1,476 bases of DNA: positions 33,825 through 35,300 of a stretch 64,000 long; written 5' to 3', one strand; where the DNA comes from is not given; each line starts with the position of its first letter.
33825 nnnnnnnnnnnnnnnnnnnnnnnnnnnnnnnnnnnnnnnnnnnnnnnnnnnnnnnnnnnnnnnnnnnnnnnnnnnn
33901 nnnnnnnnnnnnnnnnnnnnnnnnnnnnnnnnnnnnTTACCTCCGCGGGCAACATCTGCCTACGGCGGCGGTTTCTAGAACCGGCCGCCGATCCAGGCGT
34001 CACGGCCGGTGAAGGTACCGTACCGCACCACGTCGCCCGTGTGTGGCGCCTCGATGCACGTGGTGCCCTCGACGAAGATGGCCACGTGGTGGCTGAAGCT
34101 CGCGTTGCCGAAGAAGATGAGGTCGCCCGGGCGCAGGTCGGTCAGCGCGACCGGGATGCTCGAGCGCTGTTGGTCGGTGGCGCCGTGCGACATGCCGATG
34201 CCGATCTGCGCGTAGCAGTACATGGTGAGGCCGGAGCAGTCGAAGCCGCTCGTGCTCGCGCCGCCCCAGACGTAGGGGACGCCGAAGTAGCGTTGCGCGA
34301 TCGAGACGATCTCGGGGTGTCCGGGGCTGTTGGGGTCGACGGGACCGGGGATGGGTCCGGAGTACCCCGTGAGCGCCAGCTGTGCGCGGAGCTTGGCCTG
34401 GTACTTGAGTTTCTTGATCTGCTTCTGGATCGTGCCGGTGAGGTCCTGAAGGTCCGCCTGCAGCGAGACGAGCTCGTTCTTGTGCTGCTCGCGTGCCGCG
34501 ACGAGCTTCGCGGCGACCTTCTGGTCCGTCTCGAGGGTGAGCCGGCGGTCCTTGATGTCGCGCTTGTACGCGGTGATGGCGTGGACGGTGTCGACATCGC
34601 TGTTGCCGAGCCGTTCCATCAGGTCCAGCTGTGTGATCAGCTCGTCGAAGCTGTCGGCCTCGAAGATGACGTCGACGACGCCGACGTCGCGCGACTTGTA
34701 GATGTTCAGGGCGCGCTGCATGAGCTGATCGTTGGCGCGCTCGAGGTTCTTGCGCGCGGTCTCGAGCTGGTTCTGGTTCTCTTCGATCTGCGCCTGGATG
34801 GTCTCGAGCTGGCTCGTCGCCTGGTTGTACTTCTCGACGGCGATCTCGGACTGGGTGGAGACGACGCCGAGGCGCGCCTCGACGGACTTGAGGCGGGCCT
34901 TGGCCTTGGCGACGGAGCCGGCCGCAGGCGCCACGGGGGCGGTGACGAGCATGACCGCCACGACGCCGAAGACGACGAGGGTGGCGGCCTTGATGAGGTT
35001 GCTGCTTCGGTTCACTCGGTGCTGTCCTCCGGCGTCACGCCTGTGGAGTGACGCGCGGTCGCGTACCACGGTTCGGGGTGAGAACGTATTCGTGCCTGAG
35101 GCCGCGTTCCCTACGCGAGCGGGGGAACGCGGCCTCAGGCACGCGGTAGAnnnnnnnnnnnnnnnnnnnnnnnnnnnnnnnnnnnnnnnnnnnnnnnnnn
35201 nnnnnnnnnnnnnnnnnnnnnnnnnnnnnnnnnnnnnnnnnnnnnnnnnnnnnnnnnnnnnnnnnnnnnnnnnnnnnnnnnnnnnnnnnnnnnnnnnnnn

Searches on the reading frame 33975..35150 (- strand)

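Call 43: search_protein_families(library=pfam, proteins=[window:33975-35150:-], max_evalue=0.00001)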
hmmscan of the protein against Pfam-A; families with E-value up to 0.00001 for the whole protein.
window:33975-35150:- (391 aa): 2 families
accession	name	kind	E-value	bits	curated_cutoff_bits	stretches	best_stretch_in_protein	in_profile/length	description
PF00877.26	NLPC_P60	-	6.7e-22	77.9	23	1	290-379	1-90/105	NlpC/P60 family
PF24568.1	CC_PcsB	-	7.5e-07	29.4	27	1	132-200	4-73/75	Peptidoglycan hydrolase PcsB, coiled-coil domain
